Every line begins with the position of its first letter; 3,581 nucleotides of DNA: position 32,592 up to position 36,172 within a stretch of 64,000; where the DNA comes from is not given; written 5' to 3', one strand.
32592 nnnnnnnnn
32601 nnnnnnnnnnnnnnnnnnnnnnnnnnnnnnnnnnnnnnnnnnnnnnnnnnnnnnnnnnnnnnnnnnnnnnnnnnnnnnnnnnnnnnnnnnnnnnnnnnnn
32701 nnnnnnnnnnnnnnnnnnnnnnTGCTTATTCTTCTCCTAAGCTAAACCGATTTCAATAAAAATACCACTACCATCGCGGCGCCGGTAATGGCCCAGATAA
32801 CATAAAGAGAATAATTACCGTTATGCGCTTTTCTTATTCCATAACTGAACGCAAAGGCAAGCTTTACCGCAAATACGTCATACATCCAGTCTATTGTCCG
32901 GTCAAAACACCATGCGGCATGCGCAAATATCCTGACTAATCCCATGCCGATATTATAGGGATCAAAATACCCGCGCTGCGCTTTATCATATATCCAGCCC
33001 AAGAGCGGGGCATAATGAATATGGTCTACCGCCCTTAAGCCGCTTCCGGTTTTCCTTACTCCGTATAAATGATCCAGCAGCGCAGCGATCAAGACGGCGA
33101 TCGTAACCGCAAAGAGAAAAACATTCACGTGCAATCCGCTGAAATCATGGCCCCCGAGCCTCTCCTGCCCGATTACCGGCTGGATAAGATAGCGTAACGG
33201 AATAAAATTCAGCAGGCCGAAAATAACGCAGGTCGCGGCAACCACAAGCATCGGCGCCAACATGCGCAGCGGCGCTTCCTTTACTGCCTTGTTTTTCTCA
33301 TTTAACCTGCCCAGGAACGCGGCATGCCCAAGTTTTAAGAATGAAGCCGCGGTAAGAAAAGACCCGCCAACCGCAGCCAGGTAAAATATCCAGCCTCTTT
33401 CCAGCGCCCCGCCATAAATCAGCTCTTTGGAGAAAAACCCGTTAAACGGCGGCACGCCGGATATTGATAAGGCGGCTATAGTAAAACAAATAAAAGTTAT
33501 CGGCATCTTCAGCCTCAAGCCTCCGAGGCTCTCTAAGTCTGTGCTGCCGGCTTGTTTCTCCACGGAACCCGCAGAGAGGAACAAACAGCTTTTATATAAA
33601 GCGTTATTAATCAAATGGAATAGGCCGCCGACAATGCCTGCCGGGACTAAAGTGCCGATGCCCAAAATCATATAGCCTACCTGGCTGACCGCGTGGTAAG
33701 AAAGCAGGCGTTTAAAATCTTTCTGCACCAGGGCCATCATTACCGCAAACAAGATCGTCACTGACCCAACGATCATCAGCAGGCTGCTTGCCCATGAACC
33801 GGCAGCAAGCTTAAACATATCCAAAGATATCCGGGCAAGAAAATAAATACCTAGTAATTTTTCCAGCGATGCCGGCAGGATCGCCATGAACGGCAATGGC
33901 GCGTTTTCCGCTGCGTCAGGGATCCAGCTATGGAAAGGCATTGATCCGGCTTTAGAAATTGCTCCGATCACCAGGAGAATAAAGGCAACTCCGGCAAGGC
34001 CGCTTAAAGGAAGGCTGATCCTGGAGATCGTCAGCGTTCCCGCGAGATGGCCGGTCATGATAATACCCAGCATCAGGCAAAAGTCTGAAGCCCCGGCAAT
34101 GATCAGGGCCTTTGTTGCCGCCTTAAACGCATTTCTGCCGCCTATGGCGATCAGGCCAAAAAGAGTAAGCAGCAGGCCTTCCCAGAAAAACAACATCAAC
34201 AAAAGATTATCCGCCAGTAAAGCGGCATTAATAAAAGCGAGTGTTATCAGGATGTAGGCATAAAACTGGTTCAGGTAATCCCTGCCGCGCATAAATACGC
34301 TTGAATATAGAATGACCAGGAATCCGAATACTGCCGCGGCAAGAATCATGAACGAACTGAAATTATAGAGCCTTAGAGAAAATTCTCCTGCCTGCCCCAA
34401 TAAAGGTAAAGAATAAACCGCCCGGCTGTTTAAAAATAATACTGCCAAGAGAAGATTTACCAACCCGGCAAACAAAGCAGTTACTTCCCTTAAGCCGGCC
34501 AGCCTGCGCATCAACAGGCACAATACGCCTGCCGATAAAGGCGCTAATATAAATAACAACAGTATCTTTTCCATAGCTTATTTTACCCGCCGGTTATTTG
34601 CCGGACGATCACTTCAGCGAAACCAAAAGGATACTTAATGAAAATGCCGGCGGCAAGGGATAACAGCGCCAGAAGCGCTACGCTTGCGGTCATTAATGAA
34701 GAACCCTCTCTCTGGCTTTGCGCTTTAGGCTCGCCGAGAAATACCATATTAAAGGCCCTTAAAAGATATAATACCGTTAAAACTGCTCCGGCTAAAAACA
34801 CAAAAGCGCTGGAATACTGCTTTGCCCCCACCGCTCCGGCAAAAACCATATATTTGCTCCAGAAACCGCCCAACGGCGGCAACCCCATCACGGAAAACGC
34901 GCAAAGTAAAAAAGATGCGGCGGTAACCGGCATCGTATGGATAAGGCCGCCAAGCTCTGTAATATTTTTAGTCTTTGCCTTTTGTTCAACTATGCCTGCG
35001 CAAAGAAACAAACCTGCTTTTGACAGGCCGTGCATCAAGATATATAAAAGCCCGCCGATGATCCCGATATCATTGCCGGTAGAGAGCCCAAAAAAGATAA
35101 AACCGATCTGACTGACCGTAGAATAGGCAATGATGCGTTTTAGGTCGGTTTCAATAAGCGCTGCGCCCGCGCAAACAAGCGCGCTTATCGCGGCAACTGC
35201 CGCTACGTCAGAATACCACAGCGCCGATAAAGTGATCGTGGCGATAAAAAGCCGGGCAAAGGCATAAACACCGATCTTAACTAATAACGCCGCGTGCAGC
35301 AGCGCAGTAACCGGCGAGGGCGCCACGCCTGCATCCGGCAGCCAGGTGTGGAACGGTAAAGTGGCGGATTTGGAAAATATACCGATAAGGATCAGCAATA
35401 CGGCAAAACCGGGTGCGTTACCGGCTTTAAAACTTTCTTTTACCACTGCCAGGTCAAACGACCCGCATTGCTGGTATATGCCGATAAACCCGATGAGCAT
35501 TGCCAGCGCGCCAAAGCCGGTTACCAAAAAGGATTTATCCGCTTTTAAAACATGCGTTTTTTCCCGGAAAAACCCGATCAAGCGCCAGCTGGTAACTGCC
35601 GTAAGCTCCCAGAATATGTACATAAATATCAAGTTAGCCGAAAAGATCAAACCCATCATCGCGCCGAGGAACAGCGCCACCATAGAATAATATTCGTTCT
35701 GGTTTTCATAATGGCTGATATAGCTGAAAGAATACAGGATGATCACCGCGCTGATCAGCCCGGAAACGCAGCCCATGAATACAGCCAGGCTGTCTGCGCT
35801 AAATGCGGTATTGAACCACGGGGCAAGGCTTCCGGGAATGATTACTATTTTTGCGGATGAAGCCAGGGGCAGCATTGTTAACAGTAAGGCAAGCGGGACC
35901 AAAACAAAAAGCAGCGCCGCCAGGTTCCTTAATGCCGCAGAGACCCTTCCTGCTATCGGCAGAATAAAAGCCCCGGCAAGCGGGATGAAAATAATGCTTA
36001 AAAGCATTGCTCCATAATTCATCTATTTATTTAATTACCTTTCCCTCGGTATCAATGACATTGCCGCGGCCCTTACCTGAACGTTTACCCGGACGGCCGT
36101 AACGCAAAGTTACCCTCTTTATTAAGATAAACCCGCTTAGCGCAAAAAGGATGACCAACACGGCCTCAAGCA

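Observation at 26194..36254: Twelve- to thirteen-gene group 4 [NiFe] hydrogenase with a complex-I-like membrane arm of three antiporter-like subunits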

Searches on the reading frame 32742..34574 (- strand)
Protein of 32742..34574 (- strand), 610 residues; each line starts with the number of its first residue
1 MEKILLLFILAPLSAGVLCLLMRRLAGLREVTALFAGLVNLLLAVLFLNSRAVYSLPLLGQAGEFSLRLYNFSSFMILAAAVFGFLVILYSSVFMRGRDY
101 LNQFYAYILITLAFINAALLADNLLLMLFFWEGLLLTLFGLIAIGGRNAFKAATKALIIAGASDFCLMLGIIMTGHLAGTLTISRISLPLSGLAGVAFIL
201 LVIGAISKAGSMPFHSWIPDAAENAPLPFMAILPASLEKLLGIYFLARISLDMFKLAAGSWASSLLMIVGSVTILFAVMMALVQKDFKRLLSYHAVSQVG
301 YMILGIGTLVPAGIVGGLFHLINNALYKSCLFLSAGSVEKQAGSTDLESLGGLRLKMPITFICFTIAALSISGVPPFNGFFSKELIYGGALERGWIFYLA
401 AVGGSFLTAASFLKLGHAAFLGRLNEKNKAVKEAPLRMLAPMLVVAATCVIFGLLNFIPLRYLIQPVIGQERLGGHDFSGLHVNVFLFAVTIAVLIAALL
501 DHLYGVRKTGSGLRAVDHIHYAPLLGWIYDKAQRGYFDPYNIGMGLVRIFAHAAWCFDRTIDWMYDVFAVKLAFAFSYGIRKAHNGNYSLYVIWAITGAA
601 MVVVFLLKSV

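Call 3: search_protein_families(library=pfam, proteins=[window:32742-34574:-])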
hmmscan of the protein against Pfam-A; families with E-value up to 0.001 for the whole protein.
window:32742-34574:- (610 aa): 1 family
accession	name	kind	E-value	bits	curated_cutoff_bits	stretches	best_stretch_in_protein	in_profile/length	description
PF00361.26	Proton_antipo_M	-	1.3e-59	202.2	21.5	1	121-408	1-294/294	NADH:quinone oxidoreductase/Mrp antiporter, TM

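Call 6: search_protein_families(library=ncbifam, proteins=[window:32742-34574:-], max_evalue=0.01)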
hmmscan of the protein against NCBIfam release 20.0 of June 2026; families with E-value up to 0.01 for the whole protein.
window:32742-34574:- (610 aa): 73 families (the best 25 are shown)
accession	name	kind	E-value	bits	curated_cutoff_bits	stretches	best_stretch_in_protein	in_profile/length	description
NF005141.0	PRK06590.1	equivalog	3.4e-78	264.1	556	1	2-607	2-610/615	NADH-quinone oxidoreductase subunit L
NF006240.0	PRK08376.1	subfamily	2.3e-72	244.6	662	1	70-467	89-503/521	putative monovalent cation/H+ antiporter subunit D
TIGR01974.1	NDH_I_L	subfamily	1.6e-70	238.8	407.5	1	62-606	73-629/630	NADH-quinone oxidoreductase subunit L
NF006419.0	PRK08668.1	equivalog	2.2e-69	234.8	617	1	5-487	4-497/613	NADH dehydrogenase subunit M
NF009287.0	PRK12647.1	equivalog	8.6e-69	232.9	937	1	66-469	71-480/773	putative monovalent cation/H+ antiporter subunit A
NF009310.0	PRK12668.1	equivalog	1.5e-62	212.2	564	1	17-501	18-473/584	Na(+)/H(+) antiporter subunit D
NF005097.0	PRK06525.1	equivalog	4.6e-62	210.3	430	1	2-451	2-470/480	hydrogenase 4 subunit D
NF009288.0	PRK12648.1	equivalog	1.8e-61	208.4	1104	1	4-464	2-479/954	monovalent cation/H+ antiporter subunit A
NF005086.0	PRK06521.1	equivalog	3.7e-61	207.4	667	1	3-458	6-494/669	hydrogenase 4 subunit B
NF009289.0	PRK12649.1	equivalog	1.1e-58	199.3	1117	1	4-493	11-518/789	putative monovalent cation/H+ antiporter subunit A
TIGR00940.1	2a6301s01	subfamily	3.6e-58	197.6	920.45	1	57-492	63-529/793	monovalent cation:proton antiporter subunit A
NF005818.0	PRK07691.1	equivalog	3.6e-56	191.2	586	1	1-455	2-468/496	Na+/H+ antiporter subunit D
NF009285.0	PRK12645.1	equivalog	1.8e-54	185.3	1028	1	72-469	79-506/804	Na+/H+ antiporter subunit A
NF009284.0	PRK12644.1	equivalog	4.4e-54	183.9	962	1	64-457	67-472/975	Na+/H+ antiporter subunit A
NF009290.0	PRK12650.1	equivalog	1.3e-53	182.2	980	1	60-459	64-475/966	DUF4040 family protein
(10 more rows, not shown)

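Call 17: search_solved_structures(query=window:32742-34574:-, max_evalue=1e-20)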
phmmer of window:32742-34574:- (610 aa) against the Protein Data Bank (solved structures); distinct sequences matched with E-value up to 1e-20: 53.
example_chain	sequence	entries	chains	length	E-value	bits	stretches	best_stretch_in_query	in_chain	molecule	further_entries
6cfw_H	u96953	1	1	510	2.6e-46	161.6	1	65-455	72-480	Monovalent cation/H+ antiporter subunit D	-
8e9g_L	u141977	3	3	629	3.3e-46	161.2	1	24-496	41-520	NADH-quinone oxidoreductase, L subunit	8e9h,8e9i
6z16_A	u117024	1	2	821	3e-44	154.7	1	75-457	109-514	Multisubunit Na+/H+ antiporter, A subunit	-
7qru_D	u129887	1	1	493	4.5e-44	154.2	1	2-457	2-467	Na+/H+ antiporter subunit D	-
7z7r_L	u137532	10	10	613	3.2e-43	151.3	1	8-606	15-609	NADH dehydrogenase subunit L | NADH-quinone oxidoreductase subunit L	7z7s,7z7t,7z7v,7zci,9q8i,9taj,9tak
3rko_L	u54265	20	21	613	5.8e-43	150.5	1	8-606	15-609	NADH-QUINONE OXIDOREDUCTASE SUBUNIT L | Proton-translocating NADH-quinone oxidoreductase, chain L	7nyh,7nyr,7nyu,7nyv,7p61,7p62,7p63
7qru_A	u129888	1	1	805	5.7e-42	147.2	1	64-468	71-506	Na+/H+ antiporter subunit A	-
4he8_L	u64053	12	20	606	1.2e-41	146.2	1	9-470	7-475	NADH-quinone oxidoreductase subunit 12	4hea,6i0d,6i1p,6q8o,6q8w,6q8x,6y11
8qby_L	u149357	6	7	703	4e-39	137.8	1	9-459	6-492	NADH dehydrogenase subunit L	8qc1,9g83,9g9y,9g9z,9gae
6hum_F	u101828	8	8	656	6.5e-39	137.1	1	73-537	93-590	NADH dehydrogenase subunit 5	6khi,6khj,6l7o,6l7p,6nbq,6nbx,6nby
6u8y_X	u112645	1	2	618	5.1e-37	130.9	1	6-508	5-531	NADH dehydrogenase subunit M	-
8e73_5M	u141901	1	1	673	1.3e-36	129.6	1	73-455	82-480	Nad5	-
7ar7_L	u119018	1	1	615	1.3e-36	129.5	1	74-455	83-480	NADH-ubiquinone oxidoreductase chain 5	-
7aqq_L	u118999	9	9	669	1.4e-36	129.5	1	74-455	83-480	NADH-ubiquinone oxidoreductase chain 5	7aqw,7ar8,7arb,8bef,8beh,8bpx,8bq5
7a23_a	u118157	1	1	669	1.8e-36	129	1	74-455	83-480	Nad5m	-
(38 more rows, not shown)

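Call 64: find_homologous_proteins(query=window:32742-34574:-, max_evalue=1e-30)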
Query window:32742-34574:- (610 aa): 6658 proteins with E <= 1e-30 among 8000 candidates; the best 120 are listed.
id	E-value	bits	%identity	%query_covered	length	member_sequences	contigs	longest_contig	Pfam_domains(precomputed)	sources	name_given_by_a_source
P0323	0.0e+0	1305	100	100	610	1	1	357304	PF00361.26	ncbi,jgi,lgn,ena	ncbi:MAG: proton-conducting transporter membrane subunit [Candidatus Omnitrophota bacterium]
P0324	0.0e+0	1056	79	100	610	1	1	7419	PF00361.26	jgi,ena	-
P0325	0.0e+0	1031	76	100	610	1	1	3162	PF00361.26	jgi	jgi:formate hydrogenlyase subunit 3/multisubunit Na+/H+ antiporter MnhD subunit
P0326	0.0e+0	1022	75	100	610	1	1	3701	PF00361.26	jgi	jgi:formate hydrogenlyase subunit 3/multisubunit Na+/H+ antiporter MnhD subunit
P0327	0.0e+0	1012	75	100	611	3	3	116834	PF00361.26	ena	-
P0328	0.0e+0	1010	74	100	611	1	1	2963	PF00361.26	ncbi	-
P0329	3.7e-297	1005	75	98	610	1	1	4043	PF00361.26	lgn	-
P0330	2.1e-260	883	66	96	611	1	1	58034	PF00361.26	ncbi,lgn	-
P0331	4.2e-259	879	66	99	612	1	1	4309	PF00361.26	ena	-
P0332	4.4e-258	876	65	96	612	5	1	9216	PF00361.26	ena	-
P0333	4.4e-258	876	66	97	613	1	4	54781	PF00361.26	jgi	jgi:formate hydrogenlyase subunit 3/multisubunit Na+/H+ antiporter MnhD subunit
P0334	1.5e-257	874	66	96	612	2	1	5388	PF00361.26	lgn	-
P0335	7.8e-257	872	65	99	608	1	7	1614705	PF00361.26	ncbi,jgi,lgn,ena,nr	ncbi:MAG TPA: NADH-quinone oxidoreductase subunit L [Candidatus Omnitrophota bacterium]|nr:NADH-quin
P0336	5.2e-256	869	65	100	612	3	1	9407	PF00361.26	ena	-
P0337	2.9e-255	867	62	89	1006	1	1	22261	PF00662.27,PF00361.26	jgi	jgi:NADH:ubiquinone oxidoreductase subunit 5 (subunit L)/multisubunit Na+/H+ antiporter MnhA subunit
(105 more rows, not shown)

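Call 68: predict_structure(alignment_id=A3)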
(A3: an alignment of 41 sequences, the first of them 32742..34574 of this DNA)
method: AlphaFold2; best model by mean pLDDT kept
length: 610 residues; sequences in the alignment: 41
mean_pLDDT: 82.0   pTM: 0.79
mean pLDDT of the five models: 82.0, 79.0, 78.3, 77.7, 68.4
residues with pLDDT >= 90: 154; 70-90: 368; 50-70: 81; < 50: 7
segments of 3 or more residues with pLDDT < 50: 211-217
pLDDT, mean of each block of 10 residues (from residue 1): 83 92 83 93 91 77 78 91 92 80 82 92 90 72 60 64 84 93 91 92 78 49 67 74 87 89 92 88 80 82 88 87 86 88 84 91 91 80 84 91 88 86 83 93 92 85 84 79 78 88 81 65 67 76 71 77 78 76 68 77 76
secondary structure, 60 per line:
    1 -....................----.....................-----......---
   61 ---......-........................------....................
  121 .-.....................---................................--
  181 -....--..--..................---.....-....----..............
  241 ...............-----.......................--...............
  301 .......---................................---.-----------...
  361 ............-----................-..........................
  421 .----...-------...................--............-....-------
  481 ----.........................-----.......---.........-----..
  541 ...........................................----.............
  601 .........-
elements in order: H2-21 H26-46 E52-57 E64-69 H71-94 H101-120 H124-143 H147-178 H192-209 H213-217 H219-222 H227-253 H261-283 H287-307 H311-342 H358-372 H378-393 H395-421 H436-454 H457-468 H470-473 H485-509 H515-521 H525-533 H539-583 H588-609

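Call 70: fold_search(model_id=the predicted structure, library=pdb)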
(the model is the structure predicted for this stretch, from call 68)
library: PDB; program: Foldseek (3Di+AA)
matches with E <= 10: 565; with E <= 0.001: 194
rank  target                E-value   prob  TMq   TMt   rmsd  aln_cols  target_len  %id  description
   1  9g83_L                2.6e-24  1.00  0.70  0.65   8.9       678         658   23  Respiratory supercomplex CI1-CIII2-CIV2-(cbb3)1 from alphaproteobacterium (released 2026-02-04)
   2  9g9y_L                5.2e-24  1.00  0.70  0.65   8.9       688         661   23  Respiratory supercomplex CI2-CIII2-CIV2 (megacomplex) from alphaproteobacterium (released 2026-02-04)
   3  8e9g_L                8.5e-24  1.00  0.77  0.76   7.9       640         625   25  Mycobacterial respiratory complex I with both quinone positions modelled (released 2022-10-12)
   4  7qru_A                8.8e-24  1.00  0.74  0.57   7.4       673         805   25  Structure of Bacillus pseudofirmus Mrp antiporter complex, monomer (released 2022-11-09)
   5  8e9i_L                3.3e-23  1.00  0.77  0.75   8.4       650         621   25  Mycobacterial respiratory complex I, semi-inserted quinone (released 2022-10-12)
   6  8qby_L                3.5e-23  1.00  0.71  0.66   8.5       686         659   23  Respiratory complex I from Paracoccus denitrificans in MSP2N2 nanodiscs (released 2024-09-11)
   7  8bpx_L                4.2e-23  1.00  0.77  0.71   8.0       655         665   22  Cryo-EM structure of the Arabidopsis thaliana I+III2 supercomplex (Complete composition) (released 2023-01-25)
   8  9a6h_A                6.2e-23  1.00  0.76  0.59   6.3       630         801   25  Integrative model of MRPA-MRPD by crosslinking MS and deep learning (released 2024-09-18)
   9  3rko_B                6.4e-23  1.00  0.74  0.74   8.6       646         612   26  Crystal structure of the membrane domain of respiratory complex I from E. coli at 3.0 angstrom resolution (released 2011-08-03)
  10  7z7r_L                1.8e-22  1.00  0.75  0.75   9.0       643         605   25  Complex I from E. coli, LMNG-purified, Apo, Open-ready state (released 2022-09-21)
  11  8e73_5M               2.0e-22  1.00  0.76  0.70   7.8       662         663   22  Vigna radiata supercomplex I+III2 (full bridge) (released 2023-01-11)
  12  7z84_L                2.0e-22  1.00  0.74  0.74   9.0       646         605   25  Complex I from E. coli, DDM/LMNG-purified, under Turnover at pH 8, Open-ready state (released 2022-09-21)
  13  6khj_F                2.7e-22  1.00  0.73  0.70   8.7       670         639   22  Supercomplex for electron transfer (released 2020-02-12)
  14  8qc1_L                3.1e-22  1.00  0.76  0.76   4.7       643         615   23  Respiratory complex I from Paracoccus denitrificans in MSP2N2 nanodiscs (ND4 & ND5 focus refinement) (released 2024-09-11)
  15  7p64_L                3.2e-22  1.00  0.74  0.74   9.0       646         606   26  Complex I from E. coli, DDM/LMNG-purified, under Turnover at pH 6, Open state (released 2022-09-21)
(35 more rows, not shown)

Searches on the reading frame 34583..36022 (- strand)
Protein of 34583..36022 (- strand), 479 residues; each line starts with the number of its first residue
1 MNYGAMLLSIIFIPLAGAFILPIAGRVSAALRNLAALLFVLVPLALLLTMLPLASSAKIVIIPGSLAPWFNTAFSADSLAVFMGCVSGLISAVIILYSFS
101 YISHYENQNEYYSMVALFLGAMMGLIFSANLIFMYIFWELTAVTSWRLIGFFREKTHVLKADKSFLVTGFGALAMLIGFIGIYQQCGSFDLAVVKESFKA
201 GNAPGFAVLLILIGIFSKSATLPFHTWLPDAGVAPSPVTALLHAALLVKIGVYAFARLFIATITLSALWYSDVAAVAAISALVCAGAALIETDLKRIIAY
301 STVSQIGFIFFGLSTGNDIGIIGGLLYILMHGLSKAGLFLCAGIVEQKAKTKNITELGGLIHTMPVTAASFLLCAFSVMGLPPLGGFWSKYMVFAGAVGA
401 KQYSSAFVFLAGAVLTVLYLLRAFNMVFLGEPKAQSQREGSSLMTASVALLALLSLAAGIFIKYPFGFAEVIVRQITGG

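Call 3: search_protein_families(library=pfam, proteins=[window:34583-36022:-])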
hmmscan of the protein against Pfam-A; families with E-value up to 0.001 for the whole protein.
window:34583-36022:- (479 aa): 2 families
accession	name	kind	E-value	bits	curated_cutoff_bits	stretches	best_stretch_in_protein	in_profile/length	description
PF00361.26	Proton_antipo_M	-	1.2e-69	235.2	21.5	1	128-416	1-294/294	NADH:quinone oxidoreductase/Mrp antiporter, TM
PF00662.26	Proton_antipo_N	-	4.7e-05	23.6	24.5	1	70-112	9-51/51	NADH-Ubiquinone oxidoreductase (complex I), chain 5 N-terminus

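Call 6: search_protein_families(library=ncbifam, proteins=[window:34583-36022:-], max_evalue=0.01)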
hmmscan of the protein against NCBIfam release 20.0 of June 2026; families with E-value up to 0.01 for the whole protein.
window:34583-36022:- (479 aa): 74 families (the best 25 are shown)
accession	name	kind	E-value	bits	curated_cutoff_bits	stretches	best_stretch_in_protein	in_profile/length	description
NF005141.0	PRK06590.1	equivalog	6.3e-88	296.2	556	1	6-466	4-472/615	NADH-quinone oxidoreductase subunit L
NF009287.0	PRK12647.1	equivalog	1.3e-87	295.1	937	1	6-463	2-468/773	putative monovalent cation/H+ antiporter subunit A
NF009288.0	PRK12648.1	equivalog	8e-86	289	1104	1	6-463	2-472/954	monovalent cation/H+ antiporter subunit A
NF005097.0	PRK06525.1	equivalog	2.5e-82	277.1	430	1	8-460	6-473/480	hydrogenase 4 subunit D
TIGR01974.1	NDH_I_L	subfamily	1.1e-81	275.6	407.5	1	6-470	2-487/630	NADH-quinone oxidoreductase subunit L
TIGR00940.1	2a6301s01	subfamily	2.8e-77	260.8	920.45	1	14-461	8-488/793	monovalent cation:proton antiporter subunit A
NF009284.0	PRK12644.1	equivalog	2.8e-76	257.4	962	1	69-462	65-471/975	Na+/H+ antiporter subunit A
NF009285.0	PRK12645.1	equivalog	6.1e-74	249.7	1028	1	6-461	3-492/804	Na+/H+ antiporter subunit A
NF009289.0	PRK12649.1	equivalog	1.4e-71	241.9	1117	1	8-465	8-488/789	putative monovalent cation/H+ antiporter subunit A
TIGR01972.1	NDH_I_M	subfamily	1.1e-69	235.4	263.8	1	9-463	3-469/486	NADH-quinone oxidoreductase subunit M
NF005626.0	PRK07376.1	equivalog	3e-64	217.5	963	1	72-445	85-471/675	NAD(P)H-quinone oxidoreductase subunit 5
NF009290.0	PRK12650.1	equivalog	3.4e-64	217.2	980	1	51-474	52-484/966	DUF4040 family protein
NF006419.0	PRK08668.1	equivalog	3.8e-64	217.5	617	1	7-462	4-467/613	NADH dehydrogenase subunit M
NF005086.0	PRK06521.1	equivalog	1e-63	215.9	667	1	6-475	8-505/669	hydrogenase 4 subunit B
NF006236.0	PRK08375.1-1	equivalog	4.2e-63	214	663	1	7-473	9-492/493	putative monovalent cation/H+ antiporter subunit D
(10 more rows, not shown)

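Call 16: search_solved_structures(query=window:34583-36022:-, max_evalue=1e-20)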
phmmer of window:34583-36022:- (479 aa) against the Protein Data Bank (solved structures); distinct sequences matched with E-value up to 1e-20: 70 (the best 60 are shown).
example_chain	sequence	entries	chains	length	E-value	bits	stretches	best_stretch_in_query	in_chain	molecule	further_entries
6z16_A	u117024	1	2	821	2.5e-55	191.7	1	11-437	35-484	Multisubunit Na+/H+ antiporter, A subunit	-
7qru_A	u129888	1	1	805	5e-55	190.7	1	41-421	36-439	Na+/H+ antiporter subunit A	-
6hum_F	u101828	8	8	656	4.2e-53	184.3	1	73-431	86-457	NADH dehydrogenase subunit 5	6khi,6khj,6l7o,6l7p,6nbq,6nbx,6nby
9grx_F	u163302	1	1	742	3e-49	171.6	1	74-431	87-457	NAD(P)H-quinone oxidoreductase subunit 5, chloroplastic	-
7wff_F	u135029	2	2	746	8.5e-49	170.1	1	71-431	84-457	NAD(P)H-quinone oxidoreductase subunit 5, chloroplastic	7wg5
7eu3_F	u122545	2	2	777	2.7e-47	165.2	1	76-442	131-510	NAD(P)H-quinone oxidoreductase subunit F | NADH-plastoquinone oxidoreductase subunit 5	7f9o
8e9g_L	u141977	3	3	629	1.5e-45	159.5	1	10-459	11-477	NADH-quinone oxidoreductase, L subunit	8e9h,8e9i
3rko_L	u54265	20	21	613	2.6e-45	158.7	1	70-462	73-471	NADH-QUINONE OXIDOREDUCTASE SUBUNIT L | Proton-translocating NADH-quinone oxidoreductase, chain L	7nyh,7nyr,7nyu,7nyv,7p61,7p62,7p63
7z7r_L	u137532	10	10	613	2.6e-45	158.6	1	70-462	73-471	NADH dehydrogenase subunit L | NADH-quinone oxidoreductase subunit L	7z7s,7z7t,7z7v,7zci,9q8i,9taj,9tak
6cfw_H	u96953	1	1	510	4.4e-45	157.9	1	9-461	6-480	Monovalent cation/H+ antiporter subunit D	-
4he8_L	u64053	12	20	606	7.8e-45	157.1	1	7-464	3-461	NADH-quinone oxidoreductase subunit 12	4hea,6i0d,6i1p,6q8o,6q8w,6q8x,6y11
7d3u_A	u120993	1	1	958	4.4e-41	144.7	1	50-402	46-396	Monovalent Na+/H+ antiporter subunit A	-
7zm7_5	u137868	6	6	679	1.5e-40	142.9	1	6-434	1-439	NADH-ubiquinone oxidoreductase chain 5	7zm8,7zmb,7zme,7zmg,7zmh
7a23_a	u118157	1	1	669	1.8e-40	142.7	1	6-450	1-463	Nad5m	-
7ar7_L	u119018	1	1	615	2.4e-40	142.3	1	6-450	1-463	NADH-ubiquinone oxidoreductase chain 5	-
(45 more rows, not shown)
